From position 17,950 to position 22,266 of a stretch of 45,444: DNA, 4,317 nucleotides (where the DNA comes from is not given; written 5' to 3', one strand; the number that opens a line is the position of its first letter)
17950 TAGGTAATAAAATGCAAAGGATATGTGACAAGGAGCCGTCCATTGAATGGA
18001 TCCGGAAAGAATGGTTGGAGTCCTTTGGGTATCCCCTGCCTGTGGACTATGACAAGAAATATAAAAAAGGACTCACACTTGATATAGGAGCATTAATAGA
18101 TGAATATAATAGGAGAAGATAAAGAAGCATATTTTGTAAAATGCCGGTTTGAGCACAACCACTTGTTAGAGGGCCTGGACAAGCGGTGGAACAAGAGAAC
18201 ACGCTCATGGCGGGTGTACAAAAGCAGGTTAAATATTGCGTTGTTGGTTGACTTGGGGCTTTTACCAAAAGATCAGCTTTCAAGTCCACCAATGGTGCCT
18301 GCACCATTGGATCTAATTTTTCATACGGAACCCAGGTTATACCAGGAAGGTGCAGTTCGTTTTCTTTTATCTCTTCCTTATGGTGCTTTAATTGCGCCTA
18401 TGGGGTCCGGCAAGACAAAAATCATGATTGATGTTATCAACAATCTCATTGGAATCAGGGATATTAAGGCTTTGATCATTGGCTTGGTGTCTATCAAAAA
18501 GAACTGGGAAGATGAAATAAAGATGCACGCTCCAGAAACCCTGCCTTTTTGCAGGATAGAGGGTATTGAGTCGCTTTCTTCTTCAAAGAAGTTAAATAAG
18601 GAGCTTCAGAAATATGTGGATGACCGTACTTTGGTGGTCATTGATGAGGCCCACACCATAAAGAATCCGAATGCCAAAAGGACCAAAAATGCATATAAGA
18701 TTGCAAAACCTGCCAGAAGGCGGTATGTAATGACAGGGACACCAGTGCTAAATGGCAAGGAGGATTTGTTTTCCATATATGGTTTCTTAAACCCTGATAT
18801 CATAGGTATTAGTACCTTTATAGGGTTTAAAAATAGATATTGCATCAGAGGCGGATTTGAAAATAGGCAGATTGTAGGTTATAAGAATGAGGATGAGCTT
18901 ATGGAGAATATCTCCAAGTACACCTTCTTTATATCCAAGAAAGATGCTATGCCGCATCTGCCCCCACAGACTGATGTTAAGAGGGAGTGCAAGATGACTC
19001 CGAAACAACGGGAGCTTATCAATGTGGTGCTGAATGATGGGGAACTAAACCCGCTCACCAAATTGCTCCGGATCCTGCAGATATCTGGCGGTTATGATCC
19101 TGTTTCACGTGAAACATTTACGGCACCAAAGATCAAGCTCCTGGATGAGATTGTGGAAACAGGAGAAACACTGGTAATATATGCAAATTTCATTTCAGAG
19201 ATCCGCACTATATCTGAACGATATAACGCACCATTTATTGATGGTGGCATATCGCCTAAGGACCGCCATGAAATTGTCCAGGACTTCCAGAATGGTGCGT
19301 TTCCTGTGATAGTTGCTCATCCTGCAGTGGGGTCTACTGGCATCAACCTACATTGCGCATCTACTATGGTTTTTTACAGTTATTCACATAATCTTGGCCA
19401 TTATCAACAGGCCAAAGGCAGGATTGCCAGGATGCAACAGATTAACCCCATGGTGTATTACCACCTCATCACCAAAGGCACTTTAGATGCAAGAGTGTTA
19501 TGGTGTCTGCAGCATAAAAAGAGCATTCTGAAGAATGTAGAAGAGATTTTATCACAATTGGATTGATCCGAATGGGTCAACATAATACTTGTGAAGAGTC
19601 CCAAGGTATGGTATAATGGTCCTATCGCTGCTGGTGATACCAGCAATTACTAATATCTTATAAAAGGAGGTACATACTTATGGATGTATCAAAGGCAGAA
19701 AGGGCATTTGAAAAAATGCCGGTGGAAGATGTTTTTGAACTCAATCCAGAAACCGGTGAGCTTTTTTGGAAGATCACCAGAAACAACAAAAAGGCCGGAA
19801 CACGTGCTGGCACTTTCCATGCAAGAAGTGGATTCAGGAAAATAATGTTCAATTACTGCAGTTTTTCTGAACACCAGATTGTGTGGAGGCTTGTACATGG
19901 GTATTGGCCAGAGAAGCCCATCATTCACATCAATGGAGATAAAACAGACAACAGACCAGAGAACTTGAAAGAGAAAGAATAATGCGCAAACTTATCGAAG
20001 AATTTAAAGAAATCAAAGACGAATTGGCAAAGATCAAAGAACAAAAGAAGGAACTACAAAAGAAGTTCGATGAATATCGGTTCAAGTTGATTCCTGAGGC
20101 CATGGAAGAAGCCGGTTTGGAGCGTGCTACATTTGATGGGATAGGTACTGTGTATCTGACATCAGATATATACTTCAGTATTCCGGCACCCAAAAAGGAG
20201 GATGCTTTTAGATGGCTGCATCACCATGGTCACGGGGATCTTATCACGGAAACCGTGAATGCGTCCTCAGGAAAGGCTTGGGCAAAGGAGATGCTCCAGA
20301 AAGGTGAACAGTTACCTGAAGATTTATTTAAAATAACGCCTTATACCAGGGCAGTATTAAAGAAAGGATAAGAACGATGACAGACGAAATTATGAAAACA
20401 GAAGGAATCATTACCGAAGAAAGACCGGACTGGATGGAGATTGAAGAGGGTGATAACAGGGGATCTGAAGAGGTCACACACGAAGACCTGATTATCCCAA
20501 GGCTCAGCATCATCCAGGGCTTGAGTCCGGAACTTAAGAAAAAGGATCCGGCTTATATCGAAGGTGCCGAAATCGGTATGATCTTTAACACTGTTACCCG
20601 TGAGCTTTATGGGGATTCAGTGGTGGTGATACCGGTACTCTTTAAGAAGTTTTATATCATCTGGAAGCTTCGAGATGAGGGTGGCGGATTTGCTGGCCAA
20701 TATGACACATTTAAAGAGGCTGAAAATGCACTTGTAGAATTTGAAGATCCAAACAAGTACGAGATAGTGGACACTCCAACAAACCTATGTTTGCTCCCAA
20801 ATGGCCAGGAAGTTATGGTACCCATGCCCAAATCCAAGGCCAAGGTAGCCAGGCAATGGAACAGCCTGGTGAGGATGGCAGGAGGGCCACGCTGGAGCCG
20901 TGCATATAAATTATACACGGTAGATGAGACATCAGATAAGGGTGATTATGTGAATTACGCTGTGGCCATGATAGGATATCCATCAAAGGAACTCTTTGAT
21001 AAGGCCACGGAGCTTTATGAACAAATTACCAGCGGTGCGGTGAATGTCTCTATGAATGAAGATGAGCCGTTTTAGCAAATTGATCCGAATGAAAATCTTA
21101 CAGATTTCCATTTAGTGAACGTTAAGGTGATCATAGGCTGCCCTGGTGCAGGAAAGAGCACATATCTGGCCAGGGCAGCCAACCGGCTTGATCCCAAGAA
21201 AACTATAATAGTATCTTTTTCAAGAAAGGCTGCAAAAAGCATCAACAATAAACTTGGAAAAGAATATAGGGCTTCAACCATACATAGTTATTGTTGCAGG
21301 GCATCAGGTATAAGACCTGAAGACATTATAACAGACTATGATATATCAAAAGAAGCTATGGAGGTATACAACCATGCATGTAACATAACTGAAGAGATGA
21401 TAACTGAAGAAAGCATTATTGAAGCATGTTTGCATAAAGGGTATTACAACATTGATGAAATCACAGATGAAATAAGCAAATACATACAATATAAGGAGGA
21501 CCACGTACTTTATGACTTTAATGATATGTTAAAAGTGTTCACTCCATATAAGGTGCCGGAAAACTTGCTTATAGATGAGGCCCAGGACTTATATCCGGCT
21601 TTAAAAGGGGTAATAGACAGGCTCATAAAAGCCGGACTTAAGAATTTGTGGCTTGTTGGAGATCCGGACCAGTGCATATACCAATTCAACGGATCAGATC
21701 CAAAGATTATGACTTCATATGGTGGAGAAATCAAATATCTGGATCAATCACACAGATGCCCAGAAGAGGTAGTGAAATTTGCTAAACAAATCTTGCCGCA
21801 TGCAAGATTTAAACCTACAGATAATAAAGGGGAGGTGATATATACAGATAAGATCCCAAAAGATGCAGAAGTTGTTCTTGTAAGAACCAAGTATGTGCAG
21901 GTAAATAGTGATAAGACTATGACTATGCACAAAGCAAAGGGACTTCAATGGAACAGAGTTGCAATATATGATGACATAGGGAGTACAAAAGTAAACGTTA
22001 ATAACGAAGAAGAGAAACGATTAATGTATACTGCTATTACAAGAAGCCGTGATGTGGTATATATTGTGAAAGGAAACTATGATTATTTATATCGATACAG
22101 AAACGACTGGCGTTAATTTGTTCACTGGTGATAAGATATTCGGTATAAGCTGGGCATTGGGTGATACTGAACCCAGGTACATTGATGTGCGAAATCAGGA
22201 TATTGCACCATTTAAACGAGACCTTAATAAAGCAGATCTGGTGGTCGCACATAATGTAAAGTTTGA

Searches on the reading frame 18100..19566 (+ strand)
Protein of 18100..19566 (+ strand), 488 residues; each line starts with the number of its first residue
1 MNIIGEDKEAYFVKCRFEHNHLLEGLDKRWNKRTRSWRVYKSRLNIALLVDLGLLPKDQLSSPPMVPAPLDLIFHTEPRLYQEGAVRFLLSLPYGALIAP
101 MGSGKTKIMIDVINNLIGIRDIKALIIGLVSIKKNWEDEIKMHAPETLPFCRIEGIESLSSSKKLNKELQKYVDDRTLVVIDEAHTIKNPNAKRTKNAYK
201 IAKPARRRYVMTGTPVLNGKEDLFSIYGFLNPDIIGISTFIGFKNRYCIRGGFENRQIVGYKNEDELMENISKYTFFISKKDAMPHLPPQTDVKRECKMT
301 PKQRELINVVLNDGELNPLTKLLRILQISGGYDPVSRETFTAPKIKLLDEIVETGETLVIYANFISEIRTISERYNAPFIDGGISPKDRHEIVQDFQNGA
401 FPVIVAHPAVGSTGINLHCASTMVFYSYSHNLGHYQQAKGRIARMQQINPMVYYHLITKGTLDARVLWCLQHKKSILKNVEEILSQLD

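Call 76: search_protein_families(library=phrogs, proteins=[window:18100-19566:+], max_evalue=0.00001)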
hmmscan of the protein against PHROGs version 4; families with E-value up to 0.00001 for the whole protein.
window:18100-19566:+ (488 aa): 6 families
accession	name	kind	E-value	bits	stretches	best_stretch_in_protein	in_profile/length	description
phrog_62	-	DNA, RNA and nucleotide metabolism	3.5e-100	337.4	1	66-477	686-1129/1881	DNA helicase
phrog_29996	-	unknown function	1.9e-25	90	2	79-312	725-968/1189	-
phrog_16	-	DNA, RNA and nucleotide metabolism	2.4e-25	89.9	1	47-448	239-589/986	DNA helicase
phrog_11354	-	unknown function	1.1e-13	51.9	1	387-476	10-100/116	-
phrog_24008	-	DNA, RNA and nucleotide metabolism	3.8e-10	39.3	0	159-220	574-638/1006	helicase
phrog_9690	-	DNA, RNA and nucleotide metabolism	1.8e-06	28.2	0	374-449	185-260/306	DNA helicase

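Call 105: search_protein_families(library=pfam, proteins=[window:18100-19566:+], max_evalue=0.001)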
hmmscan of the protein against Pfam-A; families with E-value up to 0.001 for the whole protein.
window:18100-19566:+ (488 aa): 4 families
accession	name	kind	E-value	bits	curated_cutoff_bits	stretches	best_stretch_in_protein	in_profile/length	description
PF00176.29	SNF2-rel_dom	-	2e-22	80.1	24.9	1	156-312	111-254/290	SNF2-related domain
PF00271.37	Helicase_C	-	7.2e-17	62.1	23.5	1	344-445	2-109/110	Helicase conserved C-terminal domain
PF04851.21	ResIII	-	2.4e-06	28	22.5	1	77-215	3-162/164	Type III restriction enzyme, res subunit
PF16203.11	ERCC3_RAD25_C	-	0.00014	21.7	27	1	353-448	58-154/248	ERCC3/RAD25/XPB C-terminal helicase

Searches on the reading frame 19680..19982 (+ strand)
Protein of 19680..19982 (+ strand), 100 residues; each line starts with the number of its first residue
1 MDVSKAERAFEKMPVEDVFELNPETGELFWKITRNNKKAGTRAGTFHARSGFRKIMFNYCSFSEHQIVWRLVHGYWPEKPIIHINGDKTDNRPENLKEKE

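Call 76: search_protein_families(library=phrogs, proteins=[window:19680-19982:+], max_evalue=0.00001)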
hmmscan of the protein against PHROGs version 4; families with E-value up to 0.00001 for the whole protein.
window:19680-19982:+ (100 aa): 3 families
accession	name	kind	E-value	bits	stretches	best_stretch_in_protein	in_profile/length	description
phrog_99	-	DNA, RNA and nucleotide metabolism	6.5e-27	96.2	1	11-97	110-194/383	HNH endonuclease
phrog_59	-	DNA, RNA and nucleotide metabolism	1.8e-07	31.9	1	30-96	159-223/423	HNH endonuclease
phrog_959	-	DNA, RNA and nucleotide metabolism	5.8e-06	27.1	1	60-97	56-95/138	HNH endonuclease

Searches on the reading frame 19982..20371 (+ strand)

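Call 76: search_protein_families(library=phrogs, proteins=[window:19982-20371:+], max_evalue=0.00001)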
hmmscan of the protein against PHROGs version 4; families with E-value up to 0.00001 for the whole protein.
window:19982-20371:+ (129 aa): 2 families
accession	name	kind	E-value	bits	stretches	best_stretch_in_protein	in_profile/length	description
phrog_2378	-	unknown function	6.4e-31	108.6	1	2-128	29-186/189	-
phrog_13900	-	head and packaging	4.3e-06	28.1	1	3-68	14-78/132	minor head protein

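Call 105: search_protein_families(library=pfam, proteins=[window:19982-20371:+], max_evalue=0.001)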
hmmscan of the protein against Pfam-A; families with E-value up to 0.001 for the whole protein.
window:19982-20371:+ (129 aa): 1 family
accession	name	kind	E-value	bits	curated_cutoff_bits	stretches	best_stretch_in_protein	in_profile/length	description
PF23984.1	DUF7307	-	2.8e-38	131.2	27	1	2-128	3-129/129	Pam3 gp33-like protein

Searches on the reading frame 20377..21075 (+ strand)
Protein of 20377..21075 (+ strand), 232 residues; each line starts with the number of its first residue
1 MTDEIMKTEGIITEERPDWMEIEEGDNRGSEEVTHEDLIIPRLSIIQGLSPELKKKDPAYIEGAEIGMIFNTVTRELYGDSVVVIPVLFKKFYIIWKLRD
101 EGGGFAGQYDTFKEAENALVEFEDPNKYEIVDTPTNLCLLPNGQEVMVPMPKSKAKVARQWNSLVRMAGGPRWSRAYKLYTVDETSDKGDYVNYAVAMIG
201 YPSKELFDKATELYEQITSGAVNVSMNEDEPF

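Call 3: search_protein_families(library=pfam, proteins=[window:20377-21075:+], max_evalue=0.01)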
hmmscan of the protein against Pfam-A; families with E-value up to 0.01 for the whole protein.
window:20377-21075:+ (232 aa): 1 family
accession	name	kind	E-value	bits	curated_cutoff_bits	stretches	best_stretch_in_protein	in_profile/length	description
PF23977.1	Pam3_Gp34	-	4.1e-63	213.8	27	1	16-222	7-234/235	Pam3 phage gp34-like protein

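Call 4: search_protein_families(library=phrogs, proteins=[window:20377-21075:+], max_evalue=0.001)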
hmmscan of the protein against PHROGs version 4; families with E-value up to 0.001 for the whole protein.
window:20377-21075:+ (232 aa): 1 family
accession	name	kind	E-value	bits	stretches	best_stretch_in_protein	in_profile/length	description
phrog_2402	-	unknown function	9.9e-58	196.9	1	5-230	19-273/292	-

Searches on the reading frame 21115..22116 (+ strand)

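Call 3: search_protein_families(library=pfam, proteins=[window:21115-22116:+], max_evalue=0.01)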
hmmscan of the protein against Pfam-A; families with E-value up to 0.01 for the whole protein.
window:21115-22116:+ (333 aa): 10 families
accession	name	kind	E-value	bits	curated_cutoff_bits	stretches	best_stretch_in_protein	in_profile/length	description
PF00580.27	UvrD-helicase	-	3.4e-18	66.7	23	2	108-201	161-265/271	UvrD/REP helicase N-terminal domain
PF13245.12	AAA_19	-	1.6e-15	57.9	25.1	1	3-191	13-133/134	AAA domain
PF01443.25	Viral_helicase1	-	1.8e-13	51.3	21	1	127-318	39-227/228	Viral superfamily 1 RNA helicase core domain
PF13361.12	UvrD_C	-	3e-10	40.5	25.6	1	268-318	289-346/350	UvrD-like helicase C-terminal domain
PF13538.12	UvrD_C_2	-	4.8e-09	36.4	27.4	1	269-318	5-52/52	UvrD-like helicase C-terminal domain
PF13604.12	AAA_30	-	9.2e-07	29.2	27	1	3-64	20-81/191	AAA domain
PF13401.12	AAA_22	-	1.4e-05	25.9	27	1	5-125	9-65/130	AAA domain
PF13173.12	AAA_14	-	0.00011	22.7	27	0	2-52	3-55/129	AAA domain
PF07728.20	AAA_5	-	0.0028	18.1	22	0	5-39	3-37/139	AAA domain (dynein-related subfamily)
PF19975.5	DO-GTPase1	-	0.0056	16.4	27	1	5-31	1-27/271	Double-GTPase 1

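Call 4: search_protein_families(library=phrogs, proteins=[window:21115-22116:+], max_evalue=0.001)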
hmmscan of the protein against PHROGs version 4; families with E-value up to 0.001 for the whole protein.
window:21115-22116:+ (333 aa): 3 families
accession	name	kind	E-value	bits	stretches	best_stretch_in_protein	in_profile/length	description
phrog_1967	-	DNA, RNA and nucleotide metabolism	1.1e-51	177.3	2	5-258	170-488/776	DNA helicase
phrog_325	-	DNA, RNA and nucleotide metabolism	1.1e-17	64.7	2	257-319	809-868/986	Dda-like helicase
phrog_4412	-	DNA, RNA and nucleotide metabolism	1.8e-05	24.3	0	2-59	346-403/743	exonuclease V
